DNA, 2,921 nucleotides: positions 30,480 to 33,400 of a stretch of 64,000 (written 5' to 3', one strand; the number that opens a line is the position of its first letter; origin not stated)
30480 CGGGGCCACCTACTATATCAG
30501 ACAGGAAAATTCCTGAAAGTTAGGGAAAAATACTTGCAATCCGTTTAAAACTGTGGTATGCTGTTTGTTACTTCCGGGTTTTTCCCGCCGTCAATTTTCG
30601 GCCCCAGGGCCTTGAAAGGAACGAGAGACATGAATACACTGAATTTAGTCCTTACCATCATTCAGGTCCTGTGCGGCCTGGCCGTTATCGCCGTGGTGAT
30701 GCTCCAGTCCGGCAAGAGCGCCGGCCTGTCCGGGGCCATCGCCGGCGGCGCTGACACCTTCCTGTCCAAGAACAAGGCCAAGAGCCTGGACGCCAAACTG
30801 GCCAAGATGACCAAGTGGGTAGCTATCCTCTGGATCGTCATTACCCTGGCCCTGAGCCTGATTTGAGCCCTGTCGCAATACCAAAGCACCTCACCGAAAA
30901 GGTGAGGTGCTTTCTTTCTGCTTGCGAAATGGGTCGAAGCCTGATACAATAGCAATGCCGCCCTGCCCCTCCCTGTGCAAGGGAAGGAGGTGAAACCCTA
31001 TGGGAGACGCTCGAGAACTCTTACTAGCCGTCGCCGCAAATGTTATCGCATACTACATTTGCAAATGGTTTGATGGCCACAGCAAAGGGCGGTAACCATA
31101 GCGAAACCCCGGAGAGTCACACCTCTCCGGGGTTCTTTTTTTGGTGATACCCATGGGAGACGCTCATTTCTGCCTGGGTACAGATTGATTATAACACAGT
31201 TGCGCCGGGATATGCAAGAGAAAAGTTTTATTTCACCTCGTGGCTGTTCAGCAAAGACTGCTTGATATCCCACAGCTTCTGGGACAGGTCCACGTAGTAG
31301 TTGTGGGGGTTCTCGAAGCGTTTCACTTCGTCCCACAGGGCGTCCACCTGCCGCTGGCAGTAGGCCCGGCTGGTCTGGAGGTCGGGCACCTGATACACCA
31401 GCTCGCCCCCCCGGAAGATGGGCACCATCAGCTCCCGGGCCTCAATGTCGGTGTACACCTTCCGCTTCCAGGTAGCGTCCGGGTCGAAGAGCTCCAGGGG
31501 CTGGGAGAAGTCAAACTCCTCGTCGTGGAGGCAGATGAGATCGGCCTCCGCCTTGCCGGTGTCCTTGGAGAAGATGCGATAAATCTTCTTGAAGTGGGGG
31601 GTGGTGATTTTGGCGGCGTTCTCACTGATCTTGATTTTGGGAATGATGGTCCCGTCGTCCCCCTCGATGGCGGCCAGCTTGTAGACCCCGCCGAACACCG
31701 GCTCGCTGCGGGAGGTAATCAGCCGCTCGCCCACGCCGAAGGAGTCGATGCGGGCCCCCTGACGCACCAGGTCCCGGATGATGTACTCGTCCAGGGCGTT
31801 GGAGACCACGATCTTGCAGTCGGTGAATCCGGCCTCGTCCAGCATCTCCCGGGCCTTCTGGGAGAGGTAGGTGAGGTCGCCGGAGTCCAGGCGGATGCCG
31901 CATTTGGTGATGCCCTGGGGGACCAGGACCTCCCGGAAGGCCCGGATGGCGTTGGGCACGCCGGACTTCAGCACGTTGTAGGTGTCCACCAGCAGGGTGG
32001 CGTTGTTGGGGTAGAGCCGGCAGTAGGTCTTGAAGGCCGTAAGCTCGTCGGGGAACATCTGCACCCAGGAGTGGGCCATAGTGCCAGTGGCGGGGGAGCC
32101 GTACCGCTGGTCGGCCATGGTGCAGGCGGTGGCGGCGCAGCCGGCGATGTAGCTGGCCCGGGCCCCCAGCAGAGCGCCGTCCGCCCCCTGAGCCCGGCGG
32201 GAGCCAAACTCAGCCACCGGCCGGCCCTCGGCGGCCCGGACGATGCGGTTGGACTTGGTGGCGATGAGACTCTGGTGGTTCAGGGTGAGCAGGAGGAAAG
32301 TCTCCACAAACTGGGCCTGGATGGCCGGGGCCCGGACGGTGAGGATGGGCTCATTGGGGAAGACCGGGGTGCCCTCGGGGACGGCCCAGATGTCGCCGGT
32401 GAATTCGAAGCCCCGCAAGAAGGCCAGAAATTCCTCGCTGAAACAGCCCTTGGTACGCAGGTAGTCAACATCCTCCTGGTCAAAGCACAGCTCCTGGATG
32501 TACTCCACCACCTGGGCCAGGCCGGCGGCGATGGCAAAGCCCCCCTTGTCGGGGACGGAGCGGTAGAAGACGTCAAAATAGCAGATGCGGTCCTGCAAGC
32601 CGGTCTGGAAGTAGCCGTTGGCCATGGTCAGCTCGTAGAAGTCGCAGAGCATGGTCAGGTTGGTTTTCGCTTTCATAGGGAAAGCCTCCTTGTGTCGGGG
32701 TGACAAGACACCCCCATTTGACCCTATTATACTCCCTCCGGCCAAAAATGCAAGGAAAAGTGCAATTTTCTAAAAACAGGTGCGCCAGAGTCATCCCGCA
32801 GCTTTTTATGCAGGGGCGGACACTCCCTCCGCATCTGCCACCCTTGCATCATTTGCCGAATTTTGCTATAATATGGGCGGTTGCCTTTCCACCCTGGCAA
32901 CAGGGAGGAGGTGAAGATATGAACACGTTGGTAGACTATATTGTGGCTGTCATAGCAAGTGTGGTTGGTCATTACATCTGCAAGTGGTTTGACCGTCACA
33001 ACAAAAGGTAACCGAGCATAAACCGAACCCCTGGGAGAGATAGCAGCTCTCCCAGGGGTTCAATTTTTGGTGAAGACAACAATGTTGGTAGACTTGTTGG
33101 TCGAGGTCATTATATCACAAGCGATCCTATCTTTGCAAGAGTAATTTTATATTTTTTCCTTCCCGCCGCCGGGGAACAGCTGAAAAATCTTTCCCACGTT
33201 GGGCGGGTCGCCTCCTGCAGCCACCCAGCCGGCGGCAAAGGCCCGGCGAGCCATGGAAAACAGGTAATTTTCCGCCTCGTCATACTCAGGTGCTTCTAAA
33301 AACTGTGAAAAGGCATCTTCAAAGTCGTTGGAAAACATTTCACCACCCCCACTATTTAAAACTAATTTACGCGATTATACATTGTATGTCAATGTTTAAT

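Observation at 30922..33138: pncB bracketed by two orthogonal Fst-like type I TA loci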

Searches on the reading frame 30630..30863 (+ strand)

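Call 8: search_protein_families(library=pfam, proteins=[window:30630-30863:+], max_evalue=1)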
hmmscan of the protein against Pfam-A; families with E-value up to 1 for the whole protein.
window:30630-30863:+ (78 aa): 3 families
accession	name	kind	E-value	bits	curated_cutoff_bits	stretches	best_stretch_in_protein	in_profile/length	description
PF03840.19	SecG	-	1.4e-20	73.6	29.2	1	7-78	1-70/70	Preprotein translocase SecG subunit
PF01694.28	Rhomboid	-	0.017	15.8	22.6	1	6-77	44-115/143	Rhomboid domain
PF11087.14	PRD1_DD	-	0.02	15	46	1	7-45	8-46/54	PRD1 phage membrane DNA delivery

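Call 9: search_protein_families(library=ncbifam, proteins=[window:30630-30863:+], max_evalue=1)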
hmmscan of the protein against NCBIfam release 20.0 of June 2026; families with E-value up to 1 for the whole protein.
window:30630-30863:+ (78 aa): 3 families
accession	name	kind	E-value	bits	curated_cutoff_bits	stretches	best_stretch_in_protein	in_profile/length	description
TIGR00810.1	secG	equivalog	4.2e-18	65.2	30.85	1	6-78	2-72/73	preprotein translocase subunit SecG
NF001680.0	PRK00441.1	equivalog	0.046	13.8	184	1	8-62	92-146/150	arginine repressor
NF003457.0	PRK05066.1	equivalog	0.057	13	194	1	5-62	92-150/156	transcriptional regulator ArgR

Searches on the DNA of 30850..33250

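Call 84: search_rna_families(source=window, start=30850, end=33250, threshold=evalue, max_evalue=10)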
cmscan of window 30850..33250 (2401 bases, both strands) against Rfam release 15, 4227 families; matches with E-value up to 10: 10.
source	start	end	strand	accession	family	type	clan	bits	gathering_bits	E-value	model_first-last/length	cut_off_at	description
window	33019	33088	-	RF00514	His_leader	Cis-reg; leader;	-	25.8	49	0.19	1-126/126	no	Histidine operon leader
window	31090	31141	+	RF02399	NsiR1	Gene; sRNA;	-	24.7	39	0.049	1-60/60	no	Nitrogen stress-induced RNA 1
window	32969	33066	+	RF00514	His_leader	Cis-reg; leader;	-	20.7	49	2.1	1-126/126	no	Histidine operon leader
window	31098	31203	-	RF00514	His_leader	Cis-reg; leader;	-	20.6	49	2.2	1-126/126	no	Histidine operon leader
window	31089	31145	+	RF00236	ctRNA_pGA1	Gene; antisense;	-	19.9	45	0.7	1-79/79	no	ctRNA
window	30875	30921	-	RF04269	mir-373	Gene; miRNA;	-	17.3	69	8.4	1-69/69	no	mir-373 microRNA precursor family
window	31107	31168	+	RF02401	ClpQY_promoter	Cis-reg;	-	16.1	42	2.1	1-57/57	no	ClpQY promoter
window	31100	31136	+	RF02442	SpF66_sRNA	Gene; sRNA;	-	16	42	0.76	192-228/239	no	Streptococcus sRNA SpF66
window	33010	33075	+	RF03455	mir-9847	Gene; miRNA;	-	15.2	74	9.4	1-75/75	no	mir-9847 microRNA precursor family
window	31833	31870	-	RF03537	Flavi_TBFV_SL6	Cis-reg;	-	14.7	38.3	6.7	1-45/45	no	Tick-borne Flavivirus short stem-loop SL6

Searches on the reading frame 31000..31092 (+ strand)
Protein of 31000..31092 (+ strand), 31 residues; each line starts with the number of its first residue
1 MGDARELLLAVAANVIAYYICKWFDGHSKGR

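Call 8: search_protein_families(library=pfam, proteins=[window:31000-31092:+], max_evalue=1)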
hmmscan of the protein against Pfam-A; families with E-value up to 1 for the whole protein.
seq(31 aa): 1 family
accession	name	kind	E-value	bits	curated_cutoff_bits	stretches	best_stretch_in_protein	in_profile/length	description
PF09926.15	DUF2158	-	0.0045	17.1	22.3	1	12-29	22-39/50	Uncharacterized small protein (DUF2158)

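Call 9: search_protein_families(library=ncbifam, proteins=[window:31000-31092:+], max_evalue=1)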
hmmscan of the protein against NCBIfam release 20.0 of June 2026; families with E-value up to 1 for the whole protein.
seq(31 aa): 0 families

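Call 18: find_related_loci(query=A2, collection=genome_contigs, flank=3000)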
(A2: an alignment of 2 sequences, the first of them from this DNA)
Query A2 (31 aa) in genome_contigs; peptide patterns used: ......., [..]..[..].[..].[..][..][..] (x = any residue, [..] = any of these).
168 stretches matched a pattern; 56 encode a relative of the query (tblastn E <= 1e-3); 56 distinct loci.
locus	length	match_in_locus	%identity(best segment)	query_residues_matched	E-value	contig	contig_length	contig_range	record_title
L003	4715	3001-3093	100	1-31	1e-17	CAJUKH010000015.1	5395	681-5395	MAG TPA_asm: uncultured Oscillospiraceae bacterium isolate MGBC161418 genome assembly, contig: MGBC161418.15, whole geno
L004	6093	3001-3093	100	1-31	1e-17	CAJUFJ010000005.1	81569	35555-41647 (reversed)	MAG TPA_asm: uncultured Oscillospiraceae bacterium isolate MGBC131434 genome assembly, contig: MGBC131434.5, whole genom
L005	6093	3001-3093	94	1-31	4e-17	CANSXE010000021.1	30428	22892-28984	MAG TPA_asm: uncultured Firmicutes bacterium isolate SRR15510216_bin.28_metawrap_v1.3_MAG genome assembly, contig: NODE.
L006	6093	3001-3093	81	1-31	2e-14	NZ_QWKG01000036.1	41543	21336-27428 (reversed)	Colidextribacter sp. OB.20 Scaffold27_1, whole genome shotgun sequence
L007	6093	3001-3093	81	1-31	5e-14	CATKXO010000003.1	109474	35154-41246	MAG TPA_asm: uncultured bacterium isolate MGG00923_1680015442 genome assembly, contig: ERR1562580_21, whole genome shotg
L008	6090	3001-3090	60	1-30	7e-10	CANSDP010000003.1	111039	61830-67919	MAG TPA_asm: uncultured Firmicutes bacterium isolate SRR17794288_bin.23_metawrap_v1.3_MAG genome assembly, contig: NODE.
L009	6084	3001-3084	68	1-28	9e-10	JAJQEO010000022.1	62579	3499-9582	MAG: Lachnospiraceae bacterium isolate MI.9_6 NODE_58_length_62579_cov_20.399527, whole genome shotgun sequence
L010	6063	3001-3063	86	6-26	3e-8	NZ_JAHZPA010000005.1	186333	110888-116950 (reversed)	Streptococcus sanguinis strain KO16 Ssanguinis_KO16_Nina_Sia_YES_4, whole genome shotgun sequence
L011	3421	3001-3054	83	9-26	5e-8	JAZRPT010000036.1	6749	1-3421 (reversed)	MAG: Faecalimonas sp. isolate T1900045371_YK20190061.MAGScoT_cleanbin_000045 SGB_6859_k141_2169346, whole genome shotgun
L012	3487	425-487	76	7-27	6e-8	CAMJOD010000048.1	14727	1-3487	MAG: uncultured Clostridia bacterium isolate SRR12081292_bin.9_metaWRAP_v1.3_MAG genome assembly, contig: ERZ12289771.68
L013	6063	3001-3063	76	7-27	6e-8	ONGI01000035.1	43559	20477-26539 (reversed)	uncultured Clostridiales bacterium isolate RUG277 genome assembly, contig: scaffold_2137, whole genome shotgun sequence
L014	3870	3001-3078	58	6-31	1e-7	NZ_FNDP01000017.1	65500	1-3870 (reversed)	Pseudobutyrivibrio sp. 49, whole genome shotgun sequence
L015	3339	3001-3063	81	6-26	1e-7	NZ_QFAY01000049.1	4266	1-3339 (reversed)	Streptococcus panodentis strain CCUG 70867 contig_49, whole genome shotgun sequence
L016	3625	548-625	50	6-31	1e-7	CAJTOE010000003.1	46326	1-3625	MAG TPA_asm: uncultured Oscillospiraceae bacterium isolate MGBC105270 genome assembly, contig: MGBC105270.3, whole genom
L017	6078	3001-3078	58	6-31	2e-7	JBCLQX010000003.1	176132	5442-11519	Oscillospiraceae bacterium 44-34 voucher GPTB0103 scaffold3, whole genome shotgun sequence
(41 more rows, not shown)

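Call 20: list_cluster_members(proteins=[window:31000-31092:+, window:32919-33008:+, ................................, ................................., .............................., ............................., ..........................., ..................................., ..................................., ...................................])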
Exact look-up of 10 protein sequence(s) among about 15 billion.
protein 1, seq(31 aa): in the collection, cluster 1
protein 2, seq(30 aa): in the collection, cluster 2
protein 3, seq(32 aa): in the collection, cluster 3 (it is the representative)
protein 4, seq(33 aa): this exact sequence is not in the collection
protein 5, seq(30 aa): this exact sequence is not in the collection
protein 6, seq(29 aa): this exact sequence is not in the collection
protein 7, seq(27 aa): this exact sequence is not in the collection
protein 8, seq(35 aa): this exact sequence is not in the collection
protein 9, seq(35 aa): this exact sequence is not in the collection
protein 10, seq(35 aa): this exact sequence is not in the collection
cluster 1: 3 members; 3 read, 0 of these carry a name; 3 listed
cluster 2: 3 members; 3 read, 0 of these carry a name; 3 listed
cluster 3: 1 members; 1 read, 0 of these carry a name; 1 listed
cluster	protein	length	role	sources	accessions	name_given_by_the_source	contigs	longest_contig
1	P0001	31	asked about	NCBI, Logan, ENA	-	-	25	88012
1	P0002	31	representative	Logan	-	-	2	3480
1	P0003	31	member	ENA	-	-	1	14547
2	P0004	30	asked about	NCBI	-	-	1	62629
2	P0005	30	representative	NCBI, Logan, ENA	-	-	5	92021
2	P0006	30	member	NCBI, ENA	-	-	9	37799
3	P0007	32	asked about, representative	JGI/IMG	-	-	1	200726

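Call 29: search_solved_structures(query=A3, max_evalue=10, show_alignments=3)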
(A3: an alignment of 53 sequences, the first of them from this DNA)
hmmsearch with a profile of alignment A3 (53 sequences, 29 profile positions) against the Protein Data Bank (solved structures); distinct sequences matched with E-value up to 10: 1.
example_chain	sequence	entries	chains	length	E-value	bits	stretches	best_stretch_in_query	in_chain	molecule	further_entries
9s35_A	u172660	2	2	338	0.087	15.7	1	4-19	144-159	GDP-mannose transporter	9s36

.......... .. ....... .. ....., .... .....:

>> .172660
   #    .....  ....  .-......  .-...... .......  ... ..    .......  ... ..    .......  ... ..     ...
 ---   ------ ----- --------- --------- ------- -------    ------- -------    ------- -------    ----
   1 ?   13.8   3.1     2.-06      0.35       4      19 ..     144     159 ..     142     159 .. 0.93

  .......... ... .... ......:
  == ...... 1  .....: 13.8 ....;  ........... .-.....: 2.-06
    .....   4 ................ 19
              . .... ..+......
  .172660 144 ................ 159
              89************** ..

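Call 30: search_protein_families(library=pfam, alignment_id=A3, max_evalue=10)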
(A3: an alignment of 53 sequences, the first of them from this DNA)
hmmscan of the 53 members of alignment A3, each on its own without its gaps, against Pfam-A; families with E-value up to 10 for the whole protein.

A. member 1, seq(31 aa): 1 family
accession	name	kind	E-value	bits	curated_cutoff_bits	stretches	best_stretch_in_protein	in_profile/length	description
PF09926.15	DUF2158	-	0.0045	17.1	22.3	1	12-29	22-39/50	Uncharacterized small protein (DUF2158)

B. families by the number of members that match (of 53 scanned): 16 families
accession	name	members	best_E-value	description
PF09926.15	DUF2158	47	0.0021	Uncharacterized small protein (DUF2158)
PF16083.10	Phage_holin_3_3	9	0.0011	LydA holin phage, holin superfamily III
PF09335.16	VTT_dom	9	0.017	VTT domain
PF18422.6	TNFR_16_TM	6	0.0072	Tumor necrosis factor receptor member 16 trans-membrane domain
PF12822.12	ECF_trnsprt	2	0.012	ECF transporter, substrate-specific component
PF11712.13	Vma12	2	0.036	Endoplasmic reticulum-based factor for assembly of V-ATPase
PF13220.11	DUF4028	2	0.067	Protein of unknown function (DUF4028)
PF11457.13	DUF3021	2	0.069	Protein of unknown function (DUF3021)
PF20153.4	DUF6535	1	0.021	Family of unknown function (DUF6535)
PF12821.13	ThrE_2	1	0.023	Threonine/Serine exporter, ThrE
PF24717.1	DUF7672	1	0.078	Family of unknown function (DUF7672)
PF08018.16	Antimicrobial_1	1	0.12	Frog antimicrobial peptide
PF19953.4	EACC1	1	0.14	Effector Associated Constant Component 1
PF13940.11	Ldr_toxin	1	0.15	Toxin Ldr, type I toxin-antitoxin system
PF01102.23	Glycophorin_A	1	0.17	Glycophorin A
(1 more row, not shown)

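Call 31: search_protein_families(library=ncbifam, alignment_id=A3, max_evalue=10)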
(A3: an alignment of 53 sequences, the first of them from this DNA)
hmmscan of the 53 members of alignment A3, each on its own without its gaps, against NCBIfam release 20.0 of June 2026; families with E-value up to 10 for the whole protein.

A. member 1, seq(31 aa): 0 families

B. families by the number of members that match (of 53 scanned): 10 families
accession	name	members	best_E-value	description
NF047374.1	CD_typeI_toxin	35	5.7e-05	type I toxin-antitoxin system toxin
NF007332.0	PRK09821.1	3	0.028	GntP family transporter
NF033492.1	podovir_small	2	0.018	putative phage replication protein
NF005247.0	PRK06758.1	2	0.026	hypothetical protein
NF047378.1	photo_II_Psb35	2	0.071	photosystem II assembly protein Psb35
NF040554.1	mini_HHHH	1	0.091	HHHH-motif protein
TIGR04561.1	membra_charge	1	0.16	TIGR04561 family membrane protein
NF003965.0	PRK05457.1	1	0.19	protease HtpX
TIGR00540.1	TPR_hemY_coli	1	0.22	heme biosynthesis-associated TPR protein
NF033608.1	type_I_tox_Fst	1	3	type I toxin-antitoxin system Fst family toxin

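Call 70: predict_structure(alignment_id=A2)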
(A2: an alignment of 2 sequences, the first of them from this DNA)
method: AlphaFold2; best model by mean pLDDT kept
length: 31 residues; sequences in the alignment: 2
mean_pLDDT: 86.2   pTM: 0.40
mean pLDDT of the five models: 86.2, 85.4, 84.4, 84.3, 82.8
residues with pLDDT >= 90: 18; 70-90: 9; 50-70: 4; < 50: 0
segments of 3 or more residues with pLDDT < 50: none
pLDDT, mean of each block of 10 residues (from residue 1): 86 95 81 55
secondary structure, 60 per line:
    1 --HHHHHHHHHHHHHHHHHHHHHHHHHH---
elements in order: H3-28

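Call 71: search_protein_representatives(alignment_id=A2)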
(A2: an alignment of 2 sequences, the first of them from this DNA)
Query: 2 sequences, 31 profile positions. Proteins with E-value up to 0.001 (for the whole library): 726; up to 1e-10: 5; up to 1e-30: 0. The best 150 are listed.
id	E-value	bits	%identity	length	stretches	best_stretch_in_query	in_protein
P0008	2.0e-23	97.7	-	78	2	1-30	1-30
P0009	4.9e-14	67.7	-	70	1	1-31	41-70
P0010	2.8e-13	65.3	-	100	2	1-29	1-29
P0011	1.8e-12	62.7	-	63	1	1-30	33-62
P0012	3.4e-12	61.8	-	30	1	1-31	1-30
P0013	2.3e-10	55.9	-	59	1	2-31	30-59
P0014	2.7e-10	55.7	-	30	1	1-31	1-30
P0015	3.2e-10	55.5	-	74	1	1-30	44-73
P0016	1.7e-09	53.2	-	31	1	1-28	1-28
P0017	1.8e-09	53.1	-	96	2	5-30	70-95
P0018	3.4e-09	52.2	-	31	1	6-30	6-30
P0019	5.1e-09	51.7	-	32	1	5-29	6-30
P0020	8.1e-09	51.0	-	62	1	3-30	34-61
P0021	9.7e-09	50.8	-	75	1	1-28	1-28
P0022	1.3e-08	50.3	-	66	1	1-30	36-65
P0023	1.5e-08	50.2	-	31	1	1-31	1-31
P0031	6.6e-08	48.1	-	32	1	1-26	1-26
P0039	1.3e-07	47.1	-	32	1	4-30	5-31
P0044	2.1e-07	46.5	-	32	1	1-25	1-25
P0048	2.8e-07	46.1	-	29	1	1-26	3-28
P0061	5.8e-07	45.1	-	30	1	5-25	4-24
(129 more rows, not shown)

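Call 72: list_cluster_members(proteins=[P0012, P0016, P0018, P0019, P0023, P0031, P0039, P0044, P0048, P0061])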
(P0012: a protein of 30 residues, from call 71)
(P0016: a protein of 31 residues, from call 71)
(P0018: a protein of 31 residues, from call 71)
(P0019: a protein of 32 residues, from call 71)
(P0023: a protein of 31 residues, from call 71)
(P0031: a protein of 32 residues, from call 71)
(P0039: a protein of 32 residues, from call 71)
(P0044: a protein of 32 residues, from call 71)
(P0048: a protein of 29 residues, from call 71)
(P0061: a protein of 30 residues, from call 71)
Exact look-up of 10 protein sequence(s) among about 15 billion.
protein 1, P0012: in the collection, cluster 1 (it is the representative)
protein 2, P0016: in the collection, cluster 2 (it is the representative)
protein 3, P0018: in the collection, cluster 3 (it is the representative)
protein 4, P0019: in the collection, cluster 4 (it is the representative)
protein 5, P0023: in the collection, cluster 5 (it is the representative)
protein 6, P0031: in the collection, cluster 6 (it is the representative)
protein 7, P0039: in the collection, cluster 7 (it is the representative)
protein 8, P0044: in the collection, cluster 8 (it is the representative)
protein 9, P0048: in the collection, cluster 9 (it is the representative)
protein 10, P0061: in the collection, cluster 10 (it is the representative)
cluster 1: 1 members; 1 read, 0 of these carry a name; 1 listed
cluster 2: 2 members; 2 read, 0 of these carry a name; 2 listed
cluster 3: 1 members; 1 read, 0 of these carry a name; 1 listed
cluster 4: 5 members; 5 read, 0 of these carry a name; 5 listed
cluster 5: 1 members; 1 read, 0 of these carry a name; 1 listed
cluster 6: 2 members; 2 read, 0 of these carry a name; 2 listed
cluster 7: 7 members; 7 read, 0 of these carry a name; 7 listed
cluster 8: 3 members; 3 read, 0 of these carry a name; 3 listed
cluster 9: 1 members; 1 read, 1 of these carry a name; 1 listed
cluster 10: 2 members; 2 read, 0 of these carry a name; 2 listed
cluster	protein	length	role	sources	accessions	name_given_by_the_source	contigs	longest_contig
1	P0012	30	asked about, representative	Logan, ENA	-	-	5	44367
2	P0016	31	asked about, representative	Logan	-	-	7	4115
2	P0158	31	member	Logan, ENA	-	-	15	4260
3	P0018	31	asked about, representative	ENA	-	-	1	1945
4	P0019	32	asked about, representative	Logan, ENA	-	-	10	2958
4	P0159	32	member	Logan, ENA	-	-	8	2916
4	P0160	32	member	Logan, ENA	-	-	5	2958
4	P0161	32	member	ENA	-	-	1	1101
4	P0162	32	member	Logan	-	-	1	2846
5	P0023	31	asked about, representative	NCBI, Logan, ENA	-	-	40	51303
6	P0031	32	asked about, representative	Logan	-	-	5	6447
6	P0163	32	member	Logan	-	-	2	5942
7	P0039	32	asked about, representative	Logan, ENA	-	-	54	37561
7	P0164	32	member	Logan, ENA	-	-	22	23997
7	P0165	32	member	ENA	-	-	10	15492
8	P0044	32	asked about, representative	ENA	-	-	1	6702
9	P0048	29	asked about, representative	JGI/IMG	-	membrane protein DedA with SNARE-associated domain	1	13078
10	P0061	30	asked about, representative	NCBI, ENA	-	-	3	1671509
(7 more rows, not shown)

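Call 85: find_related_loci(query=A3, collection=viral_contigs, flank=1500)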
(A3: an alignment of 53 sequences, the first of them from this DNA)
Query A3 (31 aa) in viral_contigs; peptide patterns used: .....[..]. (x = any residue, [..] = any of these).
137 stretches matched a pattern; 81 encode a relative of the query (tblastn E <= 1e-3); the best 80 are kept; 80 distinct loci.
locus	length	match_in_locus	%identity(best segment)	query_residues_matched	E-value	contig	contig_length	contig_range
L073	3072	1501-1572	75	7-30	5e-9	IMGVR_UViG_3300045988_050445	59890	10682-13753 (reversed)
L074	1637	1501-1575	68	7-31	9e-9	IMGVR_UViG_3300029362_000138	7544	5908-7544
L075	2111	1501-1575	68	7-31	9e-9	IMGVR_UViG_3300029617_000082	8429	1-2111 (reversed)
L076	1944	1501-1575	68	7-31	8e-9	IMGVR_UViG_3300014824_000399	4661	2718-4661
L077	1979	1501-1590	60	2-31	2e-8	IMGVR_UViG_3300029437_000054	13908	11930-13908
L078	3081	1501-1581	52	1-27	5e-7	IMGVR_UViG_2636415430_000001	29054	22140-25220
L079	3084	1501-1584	54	3-30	6e-7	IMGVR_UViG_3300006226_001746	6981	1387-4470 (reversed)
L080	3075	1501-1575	52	1-25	8e-7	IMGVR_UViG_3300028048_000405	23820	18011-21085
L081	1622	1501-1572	63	3-26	9e-7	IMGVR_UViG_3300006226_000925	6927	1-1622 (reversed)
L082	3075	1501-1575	52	1-25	8e-7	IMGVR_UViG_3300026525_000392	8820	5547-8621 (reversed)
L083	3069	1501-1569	61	7-29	1e-6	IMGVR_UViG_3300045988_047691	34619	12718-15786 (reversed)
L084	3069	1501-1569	61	7-29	1e-6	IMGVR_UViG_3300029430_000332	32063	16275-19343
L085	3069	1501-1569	61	7-29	1e-6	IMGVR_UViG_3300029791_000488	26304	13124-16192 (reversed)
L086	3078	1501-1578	54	6-31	2e-6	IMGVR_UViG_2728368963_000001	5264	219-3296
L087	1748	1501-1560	65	7-26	2e-6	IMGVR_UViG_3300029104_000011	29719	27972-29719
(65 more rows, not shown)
